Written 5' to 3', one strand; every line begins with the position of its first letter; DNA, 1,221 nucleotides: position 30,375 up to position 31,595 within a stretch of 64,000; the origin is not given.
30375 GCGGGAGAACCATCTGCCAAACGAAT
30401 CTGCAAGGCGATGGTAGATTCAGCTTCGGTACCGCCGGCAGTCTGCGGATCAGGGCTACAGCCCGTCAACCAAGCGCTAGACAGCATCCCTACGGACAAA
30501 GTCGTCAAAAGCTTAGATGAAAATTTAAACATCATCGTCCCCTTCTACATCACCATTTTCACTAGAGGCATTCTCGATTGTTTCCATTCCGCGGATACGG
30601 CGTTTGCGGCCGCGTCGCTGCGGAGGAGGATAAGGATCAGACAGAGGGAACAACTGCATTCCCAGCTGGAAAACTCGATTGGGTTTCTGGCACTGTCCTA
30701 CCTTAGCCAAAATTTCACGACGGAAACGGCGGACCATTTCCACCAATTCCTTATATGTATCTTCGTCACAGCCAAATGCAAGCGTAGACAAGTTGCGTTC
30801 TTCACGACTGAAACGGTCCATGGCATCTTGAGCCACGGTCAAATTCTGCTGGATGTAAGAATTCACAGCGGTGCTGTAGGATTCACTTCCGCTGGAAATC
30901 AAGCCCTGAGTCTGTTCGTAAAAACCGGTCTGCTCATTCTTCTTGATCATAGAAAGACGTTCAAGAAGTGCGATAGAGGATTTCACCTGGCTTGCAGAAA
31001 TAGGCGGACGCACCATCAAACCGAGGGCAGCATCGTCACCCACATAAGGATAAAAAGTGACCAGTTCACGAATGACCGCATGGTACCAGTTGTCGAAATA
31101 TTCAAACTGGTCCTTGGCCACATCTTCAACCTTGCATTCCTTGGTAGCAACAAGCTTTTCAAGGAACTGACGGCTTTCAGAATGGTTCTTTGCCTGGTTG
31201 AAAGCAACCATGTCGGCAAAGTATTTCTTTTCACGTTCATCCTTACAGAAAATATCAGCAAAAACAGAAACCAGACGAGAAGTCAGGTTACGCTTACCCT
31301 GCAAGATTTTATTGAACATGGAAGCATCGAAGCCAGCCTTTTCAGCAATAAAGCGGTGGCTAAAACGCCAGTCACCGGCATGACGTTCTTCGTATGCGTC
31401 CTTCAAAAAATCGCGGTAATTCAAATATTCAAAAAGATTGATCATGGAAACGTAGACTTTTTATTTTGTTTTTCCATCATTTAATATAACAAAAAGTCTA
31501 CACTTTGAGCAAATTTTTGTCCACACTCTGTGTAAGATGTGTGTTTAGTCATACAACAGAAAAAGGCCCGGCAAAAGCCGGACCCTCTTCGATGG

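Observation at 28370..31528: Candidate polysaccharide-sensing system: TIGR02147 HTH protein coupled to a catalytically dead pectate-lyase lipoprotein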

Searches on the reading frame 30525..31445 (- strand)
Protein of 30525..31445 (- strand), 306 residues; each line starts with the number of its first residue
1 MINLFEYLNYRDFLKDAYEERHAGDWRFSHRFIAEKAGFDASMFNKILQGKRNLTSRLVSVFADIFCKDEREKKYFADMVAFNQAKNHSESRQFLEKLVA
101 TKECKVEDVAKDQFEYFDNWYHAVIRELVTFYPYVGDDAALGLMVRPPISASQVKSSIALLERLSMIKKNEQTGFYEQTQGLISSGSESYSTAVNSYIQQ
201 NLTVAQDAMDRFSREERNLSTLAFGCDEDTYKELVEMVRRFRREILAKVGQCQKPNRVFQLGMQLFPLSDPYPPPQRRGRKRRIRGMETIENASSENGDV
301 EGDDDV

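Call 3: search_protein_families(library=pfam, proteins=[window:30525-31445:-], max_evalue=0.01)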
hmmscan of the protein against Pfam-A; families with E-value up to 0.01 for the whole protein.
window:30525-31445:- (306 aa): 1 family
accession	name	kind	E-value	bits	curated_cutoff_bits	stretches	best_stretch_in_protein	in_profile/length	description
PF14394.12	DUF4423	-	2.4e-27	96.2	30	1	106-268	7-165/165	Domain of unknown function (DUF4423)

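Call 4: search_protein_families(library=ncbifam, proteins=[window:30525-31445:-], max_evalue=0.01)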
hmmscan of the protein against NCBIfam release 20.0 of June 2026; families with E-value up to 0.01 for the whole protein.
window:30525-31445:- (306 aa): 1 family
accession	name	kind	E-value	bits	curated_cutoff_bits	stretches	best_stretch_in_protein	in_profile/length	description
TIGR02147.1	Fsuc_second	paralog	1.1e-105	353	50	1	1-270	1-271/272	TIGR02147 family protein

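Call 6: search_solved_structures(query=window:30525-31445:-, max_evalue=10, show_alignments=2)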
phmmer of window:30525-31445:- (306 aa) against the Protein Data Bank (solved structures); distinct sequences matched with E-value up to 10: 4.
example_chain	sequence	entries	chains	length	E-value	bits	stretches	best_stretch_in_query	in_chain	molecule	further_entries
6jze_A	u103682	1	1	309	2.4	10.8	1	229-284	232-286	Tubulinyl-Tyr carboxypeptidase 2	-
9if7_SA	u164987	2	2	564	2.8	10.6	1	43-216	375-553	MI domain-containing protein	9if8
7zcw_C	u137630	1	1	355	4.2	10.1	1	229-284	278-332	Tubulinyl-Tyr carboxypeptidase 2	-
6j4s_A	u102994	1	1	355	4.2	10.1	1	229-284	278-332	Tubulinyl-Tyr carboxypeptidase 2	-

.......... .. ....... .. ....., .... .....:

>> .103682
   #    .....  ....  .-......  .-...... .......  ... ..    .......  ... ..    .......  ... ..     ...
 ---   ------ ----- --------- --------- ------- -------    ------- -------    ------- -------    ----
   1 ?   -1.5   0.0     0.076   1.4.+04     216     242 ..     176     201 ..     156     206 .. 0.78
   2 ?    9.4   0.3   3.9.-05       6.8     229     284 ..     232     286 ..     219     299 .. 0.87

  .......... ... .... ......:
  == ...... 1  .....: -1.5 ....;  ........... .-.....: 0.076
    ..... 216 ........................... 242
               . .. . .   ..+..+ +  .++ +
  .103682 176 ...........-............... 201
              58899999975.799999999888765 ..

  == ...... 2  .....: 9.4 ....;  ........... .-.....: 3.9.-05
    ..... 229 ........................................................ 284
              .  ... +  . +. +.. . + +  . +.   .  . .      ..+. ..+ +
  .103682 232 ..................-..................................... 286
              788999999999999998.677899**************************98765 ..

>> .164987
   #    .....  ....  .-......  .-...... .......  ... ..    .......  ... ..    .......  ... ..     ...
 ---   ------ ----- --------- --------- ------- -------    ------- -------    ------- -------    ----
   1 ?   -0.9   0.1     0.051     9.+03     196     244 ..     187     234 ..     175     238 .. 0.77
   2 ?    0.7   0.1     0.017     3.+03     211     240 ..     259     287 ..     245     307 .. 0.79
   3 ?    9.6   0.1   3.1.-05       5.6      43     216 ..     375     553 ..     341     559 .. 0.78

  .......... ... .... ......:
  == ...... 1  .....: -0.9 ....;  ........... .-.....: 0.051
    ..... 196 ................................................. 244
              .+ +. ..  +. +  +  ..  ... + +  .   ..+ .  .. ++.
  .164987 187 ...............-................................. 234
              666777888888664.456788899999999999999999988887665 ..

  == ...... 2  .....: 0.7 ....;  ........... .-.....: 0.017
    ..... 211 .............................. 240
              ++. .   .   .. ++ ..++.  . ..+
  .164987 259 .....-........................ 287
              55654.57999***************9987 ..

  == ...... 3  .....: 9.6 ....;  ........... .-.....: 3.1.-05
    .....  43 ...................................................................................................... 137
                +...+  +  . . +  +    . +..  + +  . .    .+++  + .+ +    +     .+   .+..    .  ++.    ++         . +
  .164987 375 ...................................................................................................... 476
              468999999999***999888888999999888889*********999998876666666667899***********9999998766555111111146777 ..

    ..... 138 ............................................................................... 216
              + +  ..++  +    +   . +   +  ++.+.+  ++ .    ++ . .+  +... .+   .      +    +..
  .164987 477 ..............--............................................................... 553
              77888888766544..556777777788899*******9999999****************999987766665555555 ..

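Call 17: find_homologous_proteins(query=window:30525-31445:-, max_evalue=0.001)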
Query window:30525-31445:- (306 aa): 161 proteins with E <= 0.001 among 1559 candidates; the best 120 are listed.
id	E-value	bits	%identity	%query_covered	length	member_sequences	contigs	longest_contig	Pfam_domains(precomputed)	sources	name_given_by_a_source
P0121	1.0e-185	634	92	99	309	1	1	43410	PF14394.13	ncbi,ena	-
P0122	2.6e-184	629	95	90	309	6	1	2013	PF14394.13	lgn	-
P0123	7.7e-182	621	90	100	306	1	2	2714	PF14394.13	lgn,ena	-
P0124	1.3e-180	617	86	98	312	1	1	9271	PF14394.13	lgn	-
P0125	1.3e-180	617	91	97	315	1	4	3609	PF14394.13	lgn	-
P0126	1.4e-179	614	94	90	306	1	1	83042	PF14394.13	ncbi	-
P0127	5.2e-179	612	94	90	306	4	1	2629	PF14394.13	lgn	-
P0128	6.9e-179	612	93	90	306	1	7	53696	PF14394.13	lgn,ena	-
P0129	9.4e-179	611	90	98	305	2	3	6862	PF14394.13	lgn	-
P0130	7.8e-178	608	91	98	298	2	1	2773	PF14394.13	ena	-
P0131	1.1e-177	608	87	100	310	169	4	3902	PF14394.13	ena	-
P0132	1.5e-176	604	92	90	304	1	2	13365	PF14394.13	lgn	-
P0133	2.5e-176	603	87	99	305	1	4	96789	PF14394.13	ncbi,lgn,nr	ncbi:MAG: TIGR02147 family protein [Fibrobacter sp.]|nr:TIGR02147 family protein [Fibrobacter sp.]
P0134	5.1e-176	602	92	90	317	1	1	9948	PF14394.13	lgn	-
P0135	7.4e-176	602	91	90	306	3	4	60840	PF14394.13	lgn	-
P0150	3.8e-172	589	85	99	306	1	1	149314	PF14394.13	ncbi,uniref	ncbi:TIGR02147 family protein [Fibrobacter sp.]|uniref:TIGR02147 family protein n=1 Tax=Fibrobacter 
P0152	4.8e-172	589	87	99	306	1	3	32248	PF14394.13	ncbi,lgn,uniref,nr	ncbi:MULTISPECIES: TIGR02147 family protein [unclassified Fibrobacter]|uniref:TIGR02147 family prote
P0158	8.2e-172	588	85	100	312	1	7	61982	PF14394.13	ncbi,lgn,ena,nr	ncbi:MAG: TIGR02147 family protein [Fibrobacter sp.]|nr:TIGR02147 family protein [Fibrobacter sp.]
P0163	1.5e-171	587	83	100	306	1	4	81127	PF14394.13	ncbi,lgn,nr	ncbi:MAG: TIGR02147 family protein [Fibrobacter sp.]|nr:TIGR02147 family protein [Fibrobacter sp.]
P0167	2.9e-171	587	89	90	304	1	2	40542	PF14394.13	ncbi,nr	ncbi:MAG: TIGR02147 family protein [Fibrobacter sp.]|nr:TIGR02147 family protein [Fibrobacter sp.]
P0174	2.7e-170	583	88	94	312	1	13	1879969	PF14394.13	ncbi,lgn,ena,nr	ncbi:MAG: TIGR02147 family protein [Fibrobacter sp.]|nr:TIGR02147 family protein [Fibrobacter sp.]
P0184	7.7e-170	582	88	89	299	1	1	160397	PF14394.13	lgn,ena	-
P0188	1.5e-169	581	85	100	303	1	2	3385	PF14394.13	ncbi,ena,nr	ncbi:MAG: TIGR02147 family protein [Fibrobacter sp.]|nr:TIGR02147 family protein [Fibrobacter sp.]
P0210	2.6e-147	508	88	86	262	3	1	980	PF14394.13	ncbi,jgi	jgi:uncharacterized protein (TIGR02147 family)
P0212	3.3e-145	501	75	98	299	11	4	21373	PF14394.13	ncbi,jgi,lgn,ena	jgi:uncharacterized protein (TIGR02147 family)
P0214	2.3e-143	495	74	89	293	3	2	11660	PF14394.13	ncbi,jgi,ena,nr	ncbi:MAG: TIGR02147 family protein [Fibrobacteraceae bacterium]|nr:TIGR02147 family protein [Fibroba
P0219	1.1e-129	450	66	99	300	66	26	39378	PF14394.13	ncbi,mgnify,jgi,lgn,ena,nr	ncbi:MAG TPA: TIGR02147 family protein [Fibrobacteraceae bacterium]|mgnify:CR=1 FL=1|jgi:uncharacter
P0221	1.1e-124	434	92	65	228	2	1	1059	PF14394.13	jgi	jgi:uncharacterized protein (TIGR02147 family)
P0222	1.4e-120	420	85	74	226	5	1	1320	PF14394.13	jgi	jgi:hypothetical protein, TIGR02147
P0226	1.5e-106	374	90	62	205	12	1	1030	PF14394.13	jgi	jgi:uncharacterized protein (TIGR02147 family)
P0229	4.5e-98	346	55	93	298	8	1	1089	PF14394.13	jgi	jgi:uncharacterized protein (TIGR02147 family)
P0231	1.4e-88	315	88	56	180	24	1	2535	PF14394.13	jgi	jgi:uncharacterized protein (TIGR02147 family)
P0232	9.0e-86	306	86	56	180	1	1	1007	PF14394.13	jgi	jgi:uncharacterized protein (TIGR02147 family)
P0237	6.0e-56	208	39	88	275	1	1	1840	PF14394.13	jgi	jgi:uncharacterized protein (TIGR02147 family)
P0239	9.3e-51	191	38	91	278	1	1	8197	PF14394.13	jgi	jgi:uncharacterized protein (TIGR02147 family)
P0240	1.5e-48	184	38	88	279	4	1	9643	PF14394.13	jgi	jgi:uncharacterized protein (TIGR02147 family)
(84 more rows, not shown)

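Call 20: find_related_loci(query=A2, collection=genome_contigs, flank=6000)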
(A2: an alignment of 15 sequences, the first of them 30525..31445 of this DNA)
Query A2 (306 aa) in genome_contigs; peptide patterns used: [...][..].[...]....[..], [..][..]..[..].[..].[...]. (x = any residue, [..] = any of these).
598 stretches matched a pattern (row limit reached: there are more); 526 encode a relative of the query (tblastn E <= 1e-3); the best 80 are kept; 80 distinct loci.
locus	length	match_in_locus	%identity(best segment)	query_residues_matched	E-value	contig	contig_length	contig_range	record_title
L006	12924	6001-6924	92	1-304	0e+0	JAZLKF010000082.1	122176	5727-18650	MAG: Fibrobacter sp. isolate T1900044960_TA20190018.MAGScoT_cleanbin_000013 SGB_3927_k141_202148, whole genome shotgun s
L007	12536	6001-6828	96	1-276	0e+0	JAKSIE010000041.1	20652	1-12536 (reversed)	MAG: Fibrobacter sp. isolate Horse_feces13 MAG013_41, whole genome shotgun sequence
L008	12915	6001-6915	89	1-304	0e+0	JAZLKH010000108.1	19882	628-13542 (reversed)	MAG: Fibrobacter sp. isolate T1900044959_TA20190016.MAGScoT_cleanbin_000089 SGB_3918_k141_267054, whole genome shotgun s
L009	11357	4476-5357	91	1-294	1e-178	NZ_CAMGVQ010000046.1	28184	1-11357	MAG: uncultured Fibrobacter sp. isolate SRR11551376_bin.56_metaWRAP_v1.3_MAG ERZ11474002.674, whole genome shotgun seque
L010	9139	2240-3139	89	1-298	1e-177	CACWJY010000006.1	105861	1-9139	MAG: Fibrobacter succinogenes isolate RUG10650 genome assembly, contig: RUG10650_asm_6, whole genome shotgun sequence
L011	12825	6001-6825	92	1-275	2e-177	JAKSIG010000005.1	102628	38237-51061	MAG: Fibrobacter sp. isolate Horse_feces15 MAG015_5, whole genome shotgun sequence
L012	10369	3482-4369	91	1-299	0e+0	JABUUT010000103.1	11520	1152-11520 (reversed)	MAG: Fibrobacteraceae bacterium isolate MAG72 scaffold103_size11520, whole genome shotgun sequence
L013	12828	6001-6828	91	1-276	4e-177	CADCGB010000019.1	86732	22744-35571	MAG: Fibrobacter succinogenes isolate RUG14609 genome assembly, contig: RUG14609_asm_19, whole genome shotgun sequence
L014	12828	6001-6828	91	1-276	2e-175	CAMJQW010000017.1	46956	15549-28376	MAG: uncultured Fibrobacter sp. isolate SRR12081296_bin.7_metaWRAP_v1.3_MAG genome assembly, contig: ERZ12289772.854, wh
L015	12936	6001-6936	84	1-306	3e-175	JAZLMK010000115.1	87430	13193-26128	MAG: Fibrobacter sp. isolate T1900044955_TA20190009.MAGScoT_cleanbin_000018 SGB_3810_k141_78170, whole genome shotgun se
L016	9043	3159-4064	88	1-305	6e-175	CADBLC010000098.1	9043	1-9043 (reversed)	MAG: Fibrobacter succinogenes isolate RUG14062 genome assembly, contig: RUG14062_asm_98, whole genome shotgun sequence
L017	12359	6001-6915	86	1-305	3e-174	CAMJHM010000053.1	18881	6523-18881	MAG: uncultured Fibrobacter sp. isolate SRR12081299_bin.60_metaWRAP_v1.3_MAG genome assembly, contig: ERZ12289776.3684,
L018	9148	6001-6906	87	1-305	2e-173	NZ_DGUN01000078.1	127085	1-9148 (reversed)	MAG: Fibrobacter sp. UBA4309 UBA4309_contig_2523, whole genome shotgun sequence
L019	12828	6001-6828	89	1-276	2e-173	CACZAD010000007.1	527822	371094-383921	MAG: Fibrobacter succinogenes isolate RUG12439 genome assembly, contig: RUG12439_asm_7, whole genome shotgun sequence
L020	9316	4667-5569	86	1-302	2e-173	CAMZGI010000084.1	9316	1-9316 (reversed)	MAG TPA_asm: uncultured Fibrobacter sp. isolate SRR10912533_bin.48_metaWRAP_v1.3_MAG genome assembly, contig: ERZ1421001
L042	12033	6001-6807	37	1-269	1e-63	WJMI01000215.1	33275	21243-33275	MAG: Chitinivibrionales bacterium isolate RBin_290 k141_2587085, whole genome shotgun sequence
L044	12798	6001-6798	38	1-266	2e-61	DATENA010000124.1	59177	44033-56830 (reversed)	MAG TPA_asm: Fibrobacteria bacterium isolate SMAG_U8957 k141_1075422, whole genome shotgun sequence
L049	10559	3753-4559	38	1-269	1e-58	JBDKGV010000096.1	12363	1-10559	MAG: Fibrobacterota bacterium isolate flintriver_2019_sw_WHONDRS-S19S_0015_A_bin.39 scaffold_0001283, whole genome shotg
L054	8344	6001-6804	35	1-269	1e-57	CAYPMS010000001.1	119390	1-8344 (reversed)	MAG TPA_asm: uncultured Fibrobacter sp. isolate SRP167436_co1_203 genome assembly, contig: NODE_113_length_119390_cov_18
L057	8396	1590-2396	36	1-269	5e-56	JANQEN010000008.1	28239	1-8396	MAG: Chitinivibrionales bacterium isolate PL23a_bin.29 k99_1495469, whole genome shotgun sequence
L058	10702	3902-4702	36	3-270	3e-56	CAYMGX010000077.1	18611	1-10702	MAG TPA_asm: uncultured Fibrobacter sp. isolate SRP294416_co1_262 genome assembly, contig: NODE_5934_length_18611_cov_14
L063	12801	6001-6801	35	3-270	5e-54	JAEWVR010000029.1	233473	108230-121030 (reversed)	MAG: Fibrobacteres bacterium isolate OH_SDB_7 k127_40706, whole genome shotgun sequence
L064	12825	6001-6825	35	1-275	7e-54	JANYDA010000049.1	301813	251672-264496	MAG: Fibrobacteria bacterium isolate 336R_metabinner_36 336R_k141_1549292, whole genome shotgun sequence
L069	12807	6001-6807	37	1-269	4e-53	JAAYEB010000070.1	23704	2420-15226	MAG: Fibrobacter sp. isolate AS06rmzACSIP_609 81287_AS06, whole genome shotgun sequence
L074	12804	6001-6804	32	1-269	5e-52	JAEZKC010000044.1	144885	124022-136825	MAG: Fibrobacteres bacterium isolate OH_CDB_25 k127_506708, whole genome shotgun sequence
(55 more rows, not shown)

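Call 26: search_protein_families(library=pfam, alignment_id=A3, max_evalue=0.001)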
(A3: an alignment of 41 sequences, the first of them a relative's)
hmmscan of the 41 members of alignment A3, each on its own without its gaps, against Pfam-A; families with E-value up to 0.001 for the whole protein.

A. member 1, L038:6831-8462:+ (544 aa): 3 families
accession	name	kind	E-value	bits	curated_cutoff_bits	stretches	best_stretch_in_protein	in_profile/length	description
PF13385.13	Laminin_G_3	-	1.4e-14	54.9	27.6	1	374-526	2-149/151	Concanavalin A-like lectin/glucanases superfamily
PF13620.12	CarboxypepD_reg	-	3.2e-10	40.7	32.3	1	132-186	1-60/82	Carboxypeptidase regulatory-like domain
PF10102.14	DUF2341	-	1.6e-08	35.3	23.4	1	265-329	2-65/84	Domain of unknown function (DUF2341)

B. families by the number of members that match (of 41 scanned): 41 families (the first 25 are shown)
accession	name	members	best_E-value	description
PF13620.12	CarboxypepD_reg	25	1e-19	Carboxypeptidase regulatory-like domain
PF13385.13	Laminin_G_3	18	2e-23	Concanavalin A-like lectin/glucanases superfamily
PF10102.14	DUF2341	18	6.1e-16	Domain of unknown function (DUF2341)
PF14686.12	fn3_3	8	9.6e-08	Polysaccharide lyase family 4, domain II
PF17210.9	SdrD_B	7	3.3e-05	SdrD B-like domain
PF13715.12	CarbopepD_reg_2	6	3.5e-13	CarboxypepD_reg-like domain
PF10794.15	DUF2606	4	2.4e-05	Protein of unknown function (DUF2606)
PF07494.17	Reg_prop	3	8.8e-18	Two component regulator propeller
PF00801.26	PKD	3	2.2e-10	PKD domain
PF18911.6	PKD_4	3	3.8e-08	PKD domain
PF00775.27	Dioxygenase_C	3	6.3e-06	Dioxygenase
PF17802.7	SpaA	3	0.00054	Prealbumin-like fold domain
PF01344.31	Kelch_1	1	1.1e-26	Kelch motif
PF13964.12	Kelch_6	1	1.1e-22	Kelch motif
PF16403.11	Bact_surface_Ig-like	1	1.6e-22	Bacterial surface protein, Ig-like domain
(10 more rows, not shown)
